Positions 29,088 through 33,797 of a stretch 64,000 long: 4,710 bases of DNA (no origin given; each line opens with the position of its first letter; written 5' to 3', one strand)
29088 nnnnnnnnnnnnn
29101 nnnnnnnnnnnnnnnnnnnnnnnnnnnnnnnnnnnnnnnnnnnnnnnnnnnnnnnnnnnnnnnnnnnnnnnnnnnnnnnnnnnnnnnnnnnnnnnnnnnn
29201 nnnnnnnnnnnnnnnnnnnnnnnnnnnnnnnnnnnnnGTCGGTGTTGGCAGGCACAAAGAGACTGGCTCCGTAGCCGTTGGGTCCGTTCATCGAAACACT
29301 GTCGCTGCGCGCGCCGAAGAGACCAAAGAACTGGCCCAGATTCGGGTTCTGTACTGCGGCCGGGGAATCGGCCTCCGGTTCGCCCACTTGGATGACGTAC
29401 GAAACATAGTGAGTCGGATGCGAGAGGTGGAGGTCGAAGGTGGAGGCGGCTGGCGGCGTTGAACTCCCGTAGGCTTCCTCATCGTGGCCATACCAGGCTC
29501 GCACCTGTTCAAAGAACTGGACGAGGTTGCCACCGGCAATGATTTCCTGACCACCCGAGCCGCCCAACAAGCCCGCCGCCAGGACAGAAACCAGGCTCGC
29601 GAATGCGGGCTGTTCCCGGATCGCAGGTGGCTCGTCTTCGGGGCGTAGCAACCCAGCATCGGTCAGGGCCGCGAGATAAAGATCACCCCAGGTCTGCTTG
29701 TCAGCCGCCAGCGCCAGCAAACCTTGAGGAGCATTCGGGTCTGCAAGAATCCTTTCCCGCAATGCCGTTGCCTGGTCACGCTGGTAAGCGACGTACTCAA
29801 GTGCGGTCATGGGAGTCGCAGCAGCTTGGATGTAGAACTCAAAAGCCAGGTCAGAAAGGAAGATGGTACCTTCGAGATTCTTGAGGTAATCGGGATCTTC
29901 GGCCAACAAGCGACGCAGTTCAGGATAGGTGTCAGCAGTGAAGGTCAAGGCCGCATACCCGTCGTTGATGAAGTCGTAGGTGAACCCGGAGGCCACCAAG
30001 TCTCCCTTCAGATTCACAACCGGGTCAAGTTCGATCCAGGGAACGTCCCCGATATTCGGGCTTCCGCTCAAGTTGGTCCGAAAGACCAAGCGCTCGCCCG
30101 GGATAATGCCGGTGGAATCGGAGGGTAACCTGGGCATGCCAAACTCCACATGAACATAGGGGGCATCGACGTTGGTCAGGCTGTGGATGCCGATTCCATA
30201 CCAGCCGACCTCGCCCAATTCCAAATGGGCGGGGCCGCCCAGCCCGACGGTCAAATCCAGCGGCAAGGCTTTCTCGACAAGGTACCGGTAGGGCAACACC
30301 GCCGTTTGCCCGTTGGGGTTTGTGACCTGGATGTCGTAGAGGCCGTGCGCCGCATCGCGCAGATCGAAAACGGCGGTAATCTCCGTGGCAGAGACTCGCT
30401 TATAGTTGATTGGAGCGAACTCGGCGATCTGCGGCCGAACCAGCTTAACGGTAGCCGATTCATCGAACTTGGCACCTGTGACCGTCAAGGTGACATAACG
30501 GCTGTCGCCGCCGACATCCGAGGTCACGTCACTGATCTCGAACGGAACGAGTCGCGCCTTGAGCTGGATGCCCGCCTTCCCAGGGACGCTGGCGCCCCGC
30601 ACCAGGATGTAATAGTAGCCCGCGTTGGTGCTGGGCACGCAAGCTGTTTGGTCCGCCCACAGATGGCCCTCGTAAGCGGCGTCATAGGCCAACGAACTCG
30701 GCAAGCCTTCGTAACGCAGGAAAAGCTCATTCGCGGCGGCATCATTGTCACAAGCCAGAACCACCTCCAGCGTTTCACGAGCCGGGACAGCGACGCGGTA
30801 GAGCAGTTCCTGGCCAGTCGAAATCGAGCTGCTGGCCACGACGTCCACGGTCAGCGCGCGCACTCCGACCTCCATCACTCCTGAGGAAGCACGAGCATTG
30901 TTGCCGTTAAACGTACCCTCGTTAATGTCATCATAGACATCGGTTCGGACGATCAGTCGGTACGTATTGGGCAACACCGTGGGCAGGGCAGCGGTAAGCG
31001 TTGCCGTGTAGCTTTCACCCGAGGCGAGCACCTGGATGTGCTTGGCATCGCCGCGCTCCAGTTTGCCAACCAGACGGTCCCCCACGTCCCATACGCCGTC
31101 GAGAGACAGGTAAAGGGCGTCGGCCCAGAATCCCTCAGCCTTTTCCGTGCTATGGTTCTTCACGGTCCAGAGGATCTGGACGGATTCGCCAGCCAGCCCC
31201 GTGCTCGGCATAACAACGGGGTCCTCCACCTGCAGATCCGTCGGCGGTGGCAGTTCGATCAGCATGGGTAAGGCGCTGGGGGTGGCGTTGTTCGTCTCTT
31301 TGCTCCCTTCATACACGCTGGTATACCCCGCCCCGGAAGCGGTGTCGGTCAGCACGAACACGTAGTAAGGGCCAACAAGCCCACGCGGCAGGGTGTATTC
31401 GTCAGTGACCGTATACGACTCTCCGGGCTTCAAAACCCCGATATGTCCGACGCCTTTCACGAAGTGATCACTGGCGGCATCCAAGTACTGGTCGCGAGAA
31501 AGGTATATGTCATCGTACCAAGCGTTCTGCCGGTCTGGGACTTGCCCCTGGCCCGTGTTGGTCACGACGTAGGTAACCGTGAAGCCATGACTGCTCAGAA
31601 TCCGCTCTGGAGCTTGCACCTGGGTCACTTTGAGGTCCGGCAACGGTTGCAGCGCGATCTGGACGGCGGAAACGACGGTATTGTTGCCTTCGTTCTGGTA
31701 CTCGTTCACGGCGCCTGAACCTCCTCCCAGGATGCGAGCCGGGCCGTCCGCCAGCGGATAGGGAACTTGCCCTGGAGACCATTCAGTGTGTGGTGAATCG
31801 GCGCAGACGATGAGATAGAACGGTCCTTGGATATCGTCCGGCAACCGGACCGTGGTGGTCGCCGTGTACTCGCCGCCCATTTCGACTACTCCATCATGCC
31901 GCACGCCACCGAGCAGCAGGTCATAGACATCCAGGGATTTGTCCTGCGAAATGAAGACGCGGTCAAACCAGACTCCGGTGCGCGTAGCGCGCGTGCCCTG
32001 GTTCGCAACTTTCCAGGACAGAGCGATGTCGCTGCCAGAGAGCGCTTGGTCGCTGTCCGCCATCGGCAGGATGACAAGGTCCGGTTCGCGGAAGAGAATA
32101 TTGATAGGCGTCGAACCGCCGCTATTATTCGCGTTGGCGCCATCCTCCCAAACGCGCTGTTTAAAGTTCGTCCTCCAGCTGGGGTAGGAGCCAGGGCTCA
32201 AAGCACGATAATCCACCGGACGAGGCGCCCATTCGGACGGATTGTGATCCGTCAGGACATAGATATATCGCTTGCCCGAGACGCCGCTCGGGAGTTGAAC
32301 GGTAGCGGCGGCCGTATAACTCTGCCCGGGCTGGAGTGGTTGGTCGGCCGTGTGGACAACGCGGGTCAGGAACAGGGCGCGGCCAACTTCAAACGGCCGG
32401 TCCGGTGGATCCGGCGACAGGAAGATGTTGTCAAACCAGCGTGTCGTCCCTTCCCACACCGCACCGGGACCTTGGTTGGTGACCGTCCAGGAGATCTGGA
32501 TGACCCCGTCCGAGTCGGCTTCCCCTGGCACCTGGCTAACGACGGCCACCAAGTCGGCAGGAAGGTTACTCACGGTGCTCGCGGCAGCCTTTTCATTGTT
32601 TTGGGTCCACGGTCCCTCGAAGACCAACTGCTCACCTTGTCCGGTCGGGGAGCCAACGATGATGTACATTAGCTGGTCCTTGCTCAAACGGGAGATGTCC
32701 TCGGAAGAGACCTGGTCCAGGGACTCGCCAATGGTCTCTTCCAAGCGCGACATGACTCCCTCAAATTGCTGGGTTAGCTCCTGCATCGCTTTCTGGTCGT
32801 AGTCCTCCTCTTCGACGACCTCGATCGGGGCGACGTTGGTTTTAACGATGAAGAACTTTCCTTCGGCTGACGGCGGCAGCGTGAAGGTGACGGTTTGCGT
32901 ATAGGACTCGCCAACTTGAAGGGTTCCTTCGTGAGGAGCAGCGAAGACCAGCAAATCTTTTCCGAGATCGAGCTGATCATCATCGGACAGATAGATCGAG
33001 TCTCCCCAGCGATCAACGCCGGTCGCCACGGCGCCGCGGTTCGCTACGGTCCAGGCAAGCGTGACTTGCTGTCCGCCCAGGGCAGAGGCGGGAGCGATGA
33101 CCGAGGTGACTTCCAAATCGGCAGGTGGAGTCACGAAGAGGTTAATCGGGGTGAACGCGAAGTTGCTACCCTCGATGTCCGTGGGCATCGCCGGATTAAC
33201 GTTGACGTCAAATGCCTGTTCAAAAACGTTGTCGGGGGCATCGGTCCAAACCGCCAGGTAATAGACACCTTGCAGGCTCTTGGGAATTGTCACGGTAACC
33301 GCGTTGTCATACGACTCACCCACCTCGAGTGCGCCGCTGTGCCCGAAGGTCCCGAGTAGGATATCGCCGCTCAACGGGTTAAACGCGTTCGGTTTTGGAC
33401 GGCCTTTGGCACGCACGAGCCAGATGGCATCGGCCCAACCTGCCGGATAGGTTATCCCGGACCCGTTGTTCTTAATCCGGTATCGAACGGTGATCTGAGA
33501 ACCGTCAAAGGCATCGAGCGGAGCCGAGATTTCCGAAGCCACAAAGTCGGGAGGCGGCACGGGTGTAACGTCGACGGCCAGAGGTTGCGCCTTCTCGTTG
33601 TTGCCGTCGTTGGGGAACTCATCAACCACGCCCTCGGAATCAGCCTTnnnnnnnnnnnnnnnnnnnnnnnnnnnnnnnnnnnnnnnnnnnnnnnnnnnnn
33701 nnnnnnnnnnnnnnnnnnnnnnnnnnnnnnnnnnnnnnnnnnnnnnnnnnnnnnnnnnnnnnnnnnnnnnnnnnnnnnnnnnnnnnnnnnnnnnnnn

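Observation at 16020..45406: A ~29.4-kb single gene (~9,795 codons after frame repair) with an unusually heterogeneous adhesin-like architecture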

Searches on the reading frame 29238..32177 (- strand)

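Call 14: search_protein_families(library=pfam, max_evalue=0.05, proteins=[window:29238-32177:-])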
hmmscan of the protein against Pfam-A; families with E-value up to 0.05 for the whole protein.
window:29238-32177:- (980 aa): 2 families
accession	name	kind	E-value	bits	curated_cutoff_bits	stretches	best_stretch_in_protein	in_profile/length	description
PF07705.17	CARDB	-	2.7e-18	66.4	22.7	2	314-428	3-98/101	CARDB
PF05506.17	PLipase_C_C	-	0.0023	19.3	24.4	0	568-623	18-72/80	Bacterial phospholipase C, C-terminal domain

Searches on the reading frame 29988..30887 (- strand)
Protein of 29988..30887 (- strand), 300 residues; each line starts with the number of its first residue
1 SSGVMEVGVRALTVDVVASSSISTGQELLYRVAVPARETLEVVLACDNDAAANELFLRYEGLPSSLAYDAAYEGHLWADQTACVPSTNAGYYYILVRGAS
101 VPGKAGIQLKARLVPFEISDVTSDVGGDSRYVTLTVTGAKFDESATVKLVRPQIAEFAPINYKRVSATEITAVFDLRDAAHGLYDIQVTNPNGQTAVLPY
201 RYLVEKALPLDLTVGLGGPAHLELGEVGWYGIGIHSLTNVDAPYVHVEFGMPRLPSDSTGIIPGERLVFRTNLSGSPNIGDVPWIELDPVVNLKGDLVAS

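Call 97: search_protein_families(library=pfam, max_evalue=1, proteins=[window:29988-30887:-])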
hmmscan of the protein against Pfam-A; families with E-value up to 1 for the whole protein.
window:29988-30887:- (300 aa): 2 families
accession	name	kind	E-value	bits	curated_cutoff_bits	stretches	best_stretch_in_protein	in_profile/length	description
PF04151.21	PPC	-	0.011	17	25.9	1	28-98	3-70/70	Bacterial pre-peptidase C-terminal domain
PF05506.17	PLipase_C_C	-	0.013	16.9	24.4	1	135-193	15-72/80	Bacterial phospholipase C, C-terminal domain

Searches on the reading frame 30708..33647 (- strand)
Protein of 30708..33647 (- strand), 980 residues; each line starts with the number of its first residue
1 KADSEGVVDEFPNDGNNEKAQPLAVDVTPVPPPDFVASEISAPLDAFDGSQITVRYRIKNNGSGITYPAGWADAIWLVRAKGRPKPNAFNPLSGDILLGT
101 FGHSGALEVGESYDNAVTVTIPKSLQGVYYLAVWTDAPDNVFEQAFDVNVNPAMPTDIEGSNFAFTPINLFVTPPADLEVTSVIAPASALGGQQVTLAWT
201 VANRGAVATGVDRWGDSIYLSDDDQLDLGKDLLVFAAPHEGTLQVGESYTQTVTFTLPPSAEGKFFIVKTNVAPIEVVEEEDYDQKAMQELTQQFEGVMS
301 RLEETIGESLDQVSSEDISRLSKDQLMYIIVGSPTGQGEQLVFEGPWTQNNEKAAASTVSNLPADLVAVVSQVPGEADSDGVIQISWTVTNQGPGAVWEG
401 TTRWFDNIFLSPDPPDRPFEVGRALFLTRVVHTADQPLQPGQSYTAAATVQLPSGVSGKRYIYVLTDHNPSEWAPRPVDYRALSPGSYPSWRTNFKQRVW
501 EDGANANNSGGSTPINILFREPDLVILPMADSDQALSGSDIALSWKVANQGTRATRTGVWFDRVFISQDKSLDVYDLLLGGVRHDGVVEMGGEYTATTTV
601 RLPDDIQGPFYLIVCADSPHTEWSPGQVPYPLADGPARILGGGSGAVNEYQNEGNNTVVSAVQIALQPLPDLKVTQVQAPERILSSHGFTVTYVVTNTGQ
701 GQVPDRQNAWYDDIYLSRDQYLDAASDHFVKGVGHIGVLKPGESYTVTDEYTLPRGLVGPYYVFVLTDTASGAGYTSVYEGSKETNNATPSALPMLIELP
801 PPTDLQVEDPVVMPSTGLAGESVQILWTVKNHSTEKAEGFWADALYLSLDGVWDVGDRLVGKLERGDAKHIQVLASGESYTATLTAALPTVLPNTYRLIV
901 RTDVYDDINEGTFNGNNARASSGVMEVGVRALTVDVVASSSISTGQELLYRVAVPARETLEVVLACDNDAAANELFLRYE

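Call 7: search_protein_families(library=pfam, max_evalue=0.01, proteins=[window:30708-33647:-])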
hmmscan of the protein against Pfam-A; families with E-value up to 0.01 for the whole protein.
window:30708-33647:- (980 aa): 2 families
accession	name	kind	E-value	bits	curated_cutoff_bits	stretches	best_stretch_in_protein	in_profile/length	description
PF07705.17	CARDB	-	1.7e-33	115.2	22.7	3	804-918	3-98/101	CARDB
PF18134.7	AGS_C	-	0.0023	18.4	26.7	0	540-557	63-80/129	Adenylyl/Guanylyl and SMODS C-terminal sensor domain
